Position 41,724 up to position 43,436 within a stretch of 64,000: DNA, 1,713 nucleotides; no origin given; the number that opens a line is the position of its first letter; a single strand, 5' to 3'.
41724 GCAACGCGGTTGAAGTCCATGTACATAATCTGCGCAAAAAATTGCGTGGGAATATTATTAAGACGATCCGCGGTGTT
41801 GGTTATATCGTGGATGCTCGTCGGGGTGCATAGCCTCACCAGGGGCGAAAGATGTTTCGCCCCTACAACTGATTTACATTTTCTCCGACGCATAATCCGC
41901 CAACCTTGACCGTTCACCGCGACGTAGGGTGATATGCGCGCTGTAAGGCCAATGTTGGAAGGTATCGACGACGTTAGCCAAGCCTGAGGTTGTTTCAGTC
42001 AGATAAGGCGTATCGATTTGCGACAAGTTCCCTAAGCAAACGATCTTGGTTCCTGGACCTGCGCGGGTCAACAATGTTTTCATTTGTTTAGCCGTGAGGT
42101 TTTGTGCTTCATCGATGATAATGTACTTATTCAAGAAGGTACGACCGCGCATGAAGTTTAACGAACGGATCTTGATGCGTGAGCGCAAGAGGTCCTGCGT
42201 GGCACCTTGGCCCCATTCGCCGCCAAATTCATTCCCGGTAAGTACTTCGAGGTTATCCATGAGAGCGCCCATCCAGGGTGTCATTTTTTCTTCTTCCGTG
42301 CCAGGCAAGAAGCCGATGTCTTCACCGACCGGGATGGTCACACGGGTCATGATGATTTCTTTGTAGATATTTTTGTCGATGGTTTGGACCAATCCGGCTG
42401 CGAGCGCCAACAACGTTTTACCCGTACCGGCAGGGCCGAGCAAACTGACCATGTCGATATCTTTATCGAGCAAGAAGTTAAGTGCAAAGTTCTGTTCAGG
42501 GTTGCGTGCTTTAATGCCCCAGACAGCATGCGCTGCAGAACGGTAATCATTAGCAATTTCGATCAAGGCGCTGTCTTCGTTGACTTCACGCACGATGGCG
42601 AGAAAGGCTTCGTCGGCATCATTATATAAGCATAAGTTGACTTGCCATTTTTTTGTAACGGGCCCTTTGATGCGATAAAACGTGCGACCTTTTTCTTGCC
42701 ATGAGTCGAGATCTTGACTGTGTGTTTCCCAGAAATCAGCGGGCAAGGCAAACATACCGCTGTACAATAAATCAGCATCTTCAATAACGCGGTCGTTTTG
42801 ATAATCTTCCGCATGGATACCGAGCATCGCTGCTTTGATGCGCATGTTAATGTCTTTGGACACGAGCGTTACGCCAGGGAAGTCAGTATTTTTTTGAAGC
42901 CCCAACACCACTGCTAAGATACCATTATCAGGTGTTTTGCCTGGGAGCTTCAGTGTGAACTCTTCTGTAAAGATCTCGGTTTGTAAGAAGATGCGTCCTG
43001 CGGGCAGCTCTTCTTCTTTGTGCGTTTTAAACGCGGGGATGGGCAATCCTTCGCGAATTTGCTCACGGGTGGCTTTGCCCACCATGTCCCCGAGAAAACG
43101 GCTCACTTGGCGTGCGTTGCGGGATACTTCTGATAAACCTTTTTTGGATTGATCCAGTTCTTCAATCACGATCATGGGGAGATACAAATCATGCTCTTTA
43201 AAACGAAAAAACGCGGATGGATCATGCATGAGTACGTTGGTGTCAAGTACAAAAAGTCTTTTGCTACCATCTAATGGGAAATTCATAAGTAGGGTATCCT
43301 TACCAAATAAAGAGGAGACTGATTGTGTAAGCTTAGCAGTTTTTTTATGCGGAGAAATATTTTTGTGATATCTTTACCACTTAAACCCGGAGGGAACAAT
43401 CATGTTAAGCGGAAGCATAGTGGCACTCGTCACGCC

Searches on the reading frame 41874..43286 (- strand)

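Call 51: search_protein_families(library=ncbifam, proteins=[window:41874-43286:-], max_evalue=1e-10)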
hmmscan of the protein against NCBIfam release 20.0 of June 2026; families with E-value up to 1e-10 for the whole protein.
window:41874-43286:- (470 aa): 2 families
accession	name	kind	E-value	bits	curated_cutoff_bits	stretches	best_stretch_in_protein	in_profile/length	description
NF053827.1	RNA5-3helPhoH2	equivalog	5.6e-68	229.9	680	1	10-467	2-420/427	RNA 5'-3' helicase PhoH2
NF007827.1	PRK10536.1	equivalog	8.9e-30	103.9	380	1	242-445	37-226/253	phosphate starvation-inducible protein PhoH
